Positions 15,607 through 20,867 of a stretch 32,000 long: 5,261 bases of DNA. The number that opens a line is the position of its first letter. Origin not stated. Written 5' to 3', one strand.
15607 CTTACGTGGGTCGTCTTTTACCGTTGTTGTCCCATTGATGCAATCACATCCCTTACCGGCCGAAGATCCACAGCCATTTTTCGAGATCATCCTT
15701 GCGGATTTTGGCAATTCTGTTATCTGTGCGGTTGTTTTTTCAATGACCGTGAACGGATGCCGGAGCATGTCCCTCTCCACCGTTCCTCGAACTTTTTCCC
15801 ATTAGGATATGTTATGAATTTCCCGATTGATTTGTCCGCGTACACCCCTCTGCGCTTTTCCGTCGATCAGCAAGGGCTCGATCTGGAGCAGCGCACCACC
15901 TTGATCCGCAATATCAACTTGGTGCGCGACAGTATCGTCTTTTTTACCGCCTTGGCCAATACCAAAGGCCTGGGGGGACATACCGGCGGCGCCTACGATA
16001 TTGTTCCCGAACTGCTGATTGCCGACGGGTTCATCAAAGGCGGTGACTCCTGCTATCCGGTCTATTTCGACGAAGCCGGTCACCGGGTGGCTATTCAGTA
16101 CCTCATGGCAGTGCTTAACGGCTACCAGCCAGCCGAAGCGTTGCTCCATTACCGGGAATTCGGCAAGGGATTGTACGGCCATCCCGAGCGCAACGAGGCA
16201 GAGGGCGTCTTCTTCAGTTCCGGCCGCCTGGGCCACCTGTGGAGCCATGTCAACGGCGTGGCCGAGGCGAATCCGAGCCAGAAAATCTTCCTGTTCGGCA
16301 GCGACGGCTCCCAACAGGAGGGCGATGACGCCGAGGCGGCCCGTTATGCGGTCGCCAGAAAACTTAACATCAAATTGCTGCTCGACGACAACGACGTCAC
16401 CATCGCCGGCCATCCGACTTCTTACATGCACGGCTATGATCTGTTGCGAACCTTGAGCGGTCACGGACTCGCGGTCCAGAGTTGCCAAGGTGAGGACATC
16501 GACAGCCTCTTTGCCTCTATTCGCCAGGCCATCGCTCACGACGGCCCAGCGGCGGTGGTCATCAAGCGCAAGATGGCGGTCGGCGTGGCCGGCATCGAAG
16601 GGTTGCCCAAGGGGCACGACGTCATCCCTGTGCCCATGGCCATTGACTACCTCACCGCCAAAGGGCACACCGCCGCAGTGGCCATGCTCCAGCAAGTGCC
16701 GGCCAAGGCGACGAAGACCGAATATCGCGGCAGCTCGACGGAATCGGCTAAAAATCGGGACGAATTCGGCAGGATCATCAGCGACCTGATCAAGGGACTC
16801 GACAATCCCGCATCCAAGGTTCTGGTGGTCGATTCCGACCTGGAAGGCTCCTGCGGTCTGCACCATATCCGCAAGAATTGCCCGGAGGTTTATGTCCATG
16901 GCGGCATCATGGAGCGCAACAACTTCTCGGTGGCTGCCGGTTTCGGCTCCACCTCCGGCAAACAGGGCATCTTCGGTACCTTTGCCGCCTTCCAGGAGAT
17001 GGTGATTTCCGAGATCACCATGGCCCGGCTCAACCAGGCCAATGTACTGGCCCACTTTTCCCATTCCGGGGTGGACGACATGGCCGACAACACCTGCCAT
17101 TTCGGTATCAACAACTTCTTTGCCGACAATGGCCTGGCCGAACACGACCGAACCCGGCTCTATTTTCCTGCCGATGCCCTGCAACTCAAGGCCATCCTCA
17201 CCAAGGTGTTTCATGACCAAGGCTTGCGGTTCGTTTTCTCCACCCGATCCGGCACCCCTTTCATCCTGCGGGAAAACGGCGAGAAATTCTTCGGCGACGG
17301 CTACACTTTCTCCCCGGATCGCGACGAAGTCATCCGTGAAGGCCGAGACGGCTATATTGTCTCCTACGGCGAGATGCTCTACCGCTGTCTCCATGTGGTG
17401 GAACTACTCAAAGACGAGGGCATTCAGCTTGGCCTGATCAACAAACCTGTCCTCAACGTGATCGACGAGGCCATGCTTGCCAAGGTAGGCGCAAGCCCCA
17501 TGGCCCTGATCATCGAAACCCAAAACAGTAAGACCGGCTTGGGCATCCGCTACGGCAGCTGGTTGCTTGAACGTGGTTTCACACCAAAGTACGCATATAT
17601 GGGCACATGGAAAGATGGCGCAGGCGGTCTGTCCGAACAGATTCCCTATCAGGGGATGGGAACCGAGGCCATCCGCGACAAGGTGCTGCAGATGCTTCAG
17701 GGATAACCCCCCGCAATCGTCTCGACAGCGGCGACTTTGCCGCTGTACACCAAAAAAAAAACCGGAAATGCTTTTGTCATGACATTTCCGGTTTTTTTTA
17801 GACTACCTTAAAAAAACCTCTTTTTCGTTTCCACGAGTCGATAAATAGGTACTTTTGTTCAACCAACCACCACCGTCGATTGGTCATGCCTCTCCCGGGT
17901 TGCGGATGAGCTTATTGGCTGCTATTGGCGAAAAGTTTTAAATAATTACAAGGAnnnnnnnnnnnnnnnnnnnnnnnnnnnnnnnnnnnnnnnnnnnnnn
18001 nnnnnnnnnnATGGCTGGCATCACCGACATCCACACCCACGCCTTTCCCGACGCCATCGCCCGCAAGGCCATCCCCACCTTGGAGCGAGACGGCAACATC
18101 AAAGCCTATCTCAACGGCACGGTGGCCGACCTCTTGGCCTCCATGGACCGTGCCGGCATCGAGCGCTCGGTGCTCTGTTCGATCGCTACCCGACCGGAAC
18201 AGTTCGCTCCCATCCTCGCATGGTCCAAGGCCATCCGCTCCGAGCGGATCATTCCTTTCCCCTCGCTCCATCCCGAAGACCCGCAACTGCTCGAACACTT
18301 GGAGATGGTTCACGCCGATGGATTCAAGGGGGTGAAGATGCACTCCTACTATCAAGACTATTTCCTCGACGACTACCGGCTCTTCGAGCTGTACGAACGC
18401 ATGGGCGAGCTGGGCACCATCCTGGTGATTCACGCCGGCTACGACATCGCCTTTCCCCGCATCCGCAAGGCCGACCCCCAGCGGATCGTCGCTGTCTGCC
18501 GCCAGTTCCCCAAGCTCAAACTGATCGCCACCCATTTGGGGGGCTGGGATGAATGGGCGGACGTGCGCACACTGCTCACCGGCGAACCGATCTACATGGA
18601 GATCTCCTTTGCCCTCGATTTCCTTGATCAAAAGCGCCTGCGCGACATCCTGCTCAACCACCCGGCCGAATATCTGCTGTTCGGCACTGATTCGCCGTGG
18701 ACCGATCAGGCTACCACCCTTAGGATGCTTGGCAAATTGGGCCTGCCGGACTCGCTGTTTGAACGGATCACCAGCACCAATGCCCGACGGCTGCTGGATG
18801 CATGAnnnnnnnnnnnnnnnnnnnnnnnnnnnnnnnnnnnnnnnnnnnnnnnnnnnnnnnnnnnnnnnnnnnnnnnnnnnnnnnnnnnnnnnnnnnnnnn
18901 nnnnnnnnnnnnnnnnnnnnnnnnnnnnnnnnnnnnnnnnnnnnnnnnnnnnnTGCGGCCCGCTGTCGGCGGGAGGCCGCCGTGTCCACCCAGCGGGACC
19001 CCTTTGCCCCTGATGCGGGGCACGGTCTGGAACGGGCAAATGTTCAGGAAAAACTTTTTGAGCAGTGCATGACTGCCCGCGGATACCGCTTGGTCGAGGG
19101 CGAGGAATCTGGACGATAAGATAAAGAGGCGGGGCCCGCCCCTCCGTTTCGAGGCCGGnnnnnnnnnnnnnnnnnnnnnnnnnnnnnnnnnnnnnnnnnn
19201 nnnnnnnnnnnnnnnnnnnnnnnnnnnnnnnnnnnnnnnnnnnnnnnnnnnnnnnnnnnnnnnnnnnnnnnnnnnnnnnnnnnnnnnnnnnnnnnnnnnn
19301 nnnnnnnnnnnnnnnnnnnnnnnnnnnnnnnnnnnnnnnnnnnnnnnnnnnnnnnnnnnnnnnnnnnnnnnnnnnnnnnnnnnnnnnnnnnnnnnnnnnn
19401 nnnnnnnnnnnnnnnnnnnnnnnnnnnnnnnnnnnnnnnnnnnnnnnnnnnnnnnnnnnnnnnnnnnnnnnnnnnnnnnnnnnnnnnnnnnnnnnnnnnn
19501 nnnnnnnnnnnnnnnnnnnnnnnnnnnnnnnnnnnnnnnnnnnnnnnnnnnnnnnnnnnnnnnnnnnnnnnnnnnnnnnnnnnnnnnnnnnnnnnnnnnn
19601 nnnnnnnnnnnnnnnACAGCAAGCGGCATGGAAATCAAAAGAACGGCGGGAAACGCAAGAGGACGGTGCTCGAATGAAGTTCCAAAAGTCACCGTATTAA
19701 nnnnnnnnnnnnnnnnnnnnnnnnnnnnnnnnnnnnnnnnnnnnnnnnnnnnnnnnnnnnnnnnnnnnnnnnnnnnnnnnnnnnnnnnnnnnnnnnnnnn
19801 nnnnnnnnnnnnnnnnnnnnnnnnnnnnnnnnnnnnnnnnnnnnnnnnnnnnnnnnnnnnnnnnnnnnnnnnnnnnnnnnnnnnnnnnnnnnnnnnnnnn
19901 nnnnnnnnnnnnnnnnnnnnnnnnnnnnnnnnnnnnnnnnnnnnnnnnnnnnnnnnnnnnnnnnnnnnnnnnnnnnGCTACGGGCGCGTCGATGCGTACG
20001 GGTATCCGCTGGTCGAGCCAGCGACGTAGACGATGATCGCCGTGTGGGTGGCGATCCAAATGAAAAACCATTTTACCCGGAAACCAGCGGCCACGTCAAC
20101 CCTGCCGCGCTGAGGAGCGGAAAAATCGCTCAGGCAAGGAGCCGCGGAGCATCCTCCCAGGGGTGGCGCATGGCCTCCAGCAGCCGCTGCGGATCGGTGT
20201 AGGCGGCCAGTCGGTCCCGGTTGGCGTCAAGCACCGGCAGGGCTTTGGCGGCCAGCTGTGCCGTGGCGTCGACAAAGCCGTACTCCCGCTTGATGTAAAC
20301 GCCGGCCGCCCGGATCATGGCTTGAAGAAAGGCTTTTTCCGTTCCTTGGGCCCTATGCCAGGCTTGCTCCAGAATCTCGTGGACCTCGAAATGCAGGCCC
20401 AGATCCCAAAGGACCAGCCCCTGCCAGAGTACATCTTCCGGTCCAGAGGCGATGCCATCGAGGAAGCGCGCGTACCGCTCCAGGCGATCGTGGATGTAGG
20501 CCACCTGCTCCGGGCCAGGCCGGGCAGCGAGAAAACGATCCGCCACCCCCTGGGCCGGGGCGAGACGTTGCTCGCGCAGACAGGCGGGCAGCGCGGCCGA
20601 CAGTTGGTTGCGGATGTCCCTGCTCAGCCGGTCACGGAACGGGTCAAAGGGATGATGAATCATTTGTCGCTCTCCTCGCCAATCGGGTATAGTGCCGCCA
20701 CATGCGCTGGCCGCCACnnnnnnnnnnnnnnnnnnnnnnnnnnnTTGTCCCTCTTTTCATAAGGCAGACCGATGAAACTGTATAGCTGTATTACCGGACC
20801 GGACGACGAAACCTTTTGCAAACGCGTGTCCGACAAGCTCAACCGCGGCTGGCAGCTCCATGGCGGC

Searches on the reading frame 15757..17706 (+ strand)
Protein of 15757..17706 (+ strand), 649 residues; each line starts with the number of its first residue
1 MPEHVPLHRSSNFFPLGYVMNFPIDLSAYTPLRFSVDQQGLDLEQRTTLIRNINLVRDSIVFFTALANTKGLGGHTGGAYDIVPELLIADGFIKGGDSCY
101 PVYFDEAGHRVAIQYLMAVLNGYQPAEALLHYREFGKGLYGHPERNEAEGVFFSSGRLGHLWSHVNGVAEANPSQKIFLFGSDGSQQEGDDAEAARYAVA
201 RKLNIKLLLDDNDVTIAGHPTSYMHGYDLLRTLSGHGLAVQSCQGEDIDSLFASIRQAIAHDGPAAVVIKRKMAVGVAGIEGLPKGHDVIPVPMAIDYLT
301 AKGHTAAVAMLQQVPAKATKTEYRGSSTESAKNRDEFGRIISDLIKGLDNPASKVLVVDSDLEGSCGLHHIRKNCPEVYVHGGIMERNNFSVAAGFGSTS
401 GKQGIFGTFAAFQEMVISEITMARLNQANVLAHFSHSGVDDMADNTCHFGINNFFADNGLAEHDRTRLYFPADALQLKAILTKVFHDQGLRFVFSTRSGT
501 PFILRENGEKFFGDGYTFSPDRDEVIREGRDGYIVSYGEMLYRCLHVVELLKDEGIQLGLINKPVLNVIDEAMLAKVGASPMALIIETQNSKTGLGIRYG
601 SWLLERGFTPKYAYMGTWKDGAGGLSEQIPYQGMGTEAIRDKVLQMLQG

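Call 7: search_protein_families(library=pfam, proteins=[window:15757-17706:+], max_evalue=0.001)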
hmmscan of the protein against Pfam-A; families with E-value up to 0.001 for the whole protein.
window:15757-17706:+ (649 aa): 2 families
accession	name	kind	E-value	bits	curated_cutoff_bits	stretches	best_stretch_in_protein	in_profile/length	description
PF00456.26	Transketolase_N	-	3.8e-13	49.6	22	1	107-277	62-249/334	Transketolase, thiamine diphosphate binding domain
PF02780.25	Transketolase_C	-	1.5e-09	38.3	25.9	1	524-594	4-75/124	Transketolase, C-terminal domain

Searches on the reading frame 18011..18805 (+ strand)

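Call 7: search_protein_families(library=pfam, proteins=[window:18011-18805:+], max_evalue=0.001)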
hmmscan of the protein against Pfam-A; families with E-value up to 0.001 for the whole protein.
window:18011-18805:+ (264 aa): 1 family
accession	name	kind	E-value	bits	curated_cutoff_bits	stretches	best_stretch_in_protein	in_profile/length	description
PF04909.20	Amidohydro_2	-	9.8e-29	101.4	26.4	1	6-263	2-288/289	Amidohydrolase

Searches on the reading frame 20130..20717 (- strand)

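Call 84: search_protein_families(library=pfam, proteins=[window:20130-20717:-], max_evalue=0.01)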
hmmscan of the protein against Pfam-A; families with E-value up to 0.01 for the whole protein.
window:20130-20717:- (195 aa): 1 family
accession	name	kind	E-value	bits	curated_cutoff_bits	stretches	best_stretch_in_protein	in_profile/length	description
PF03745.19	DUF309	-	3.8e-11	42.9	27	1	97-147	1-51/59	Domain of unknown function (DUF309)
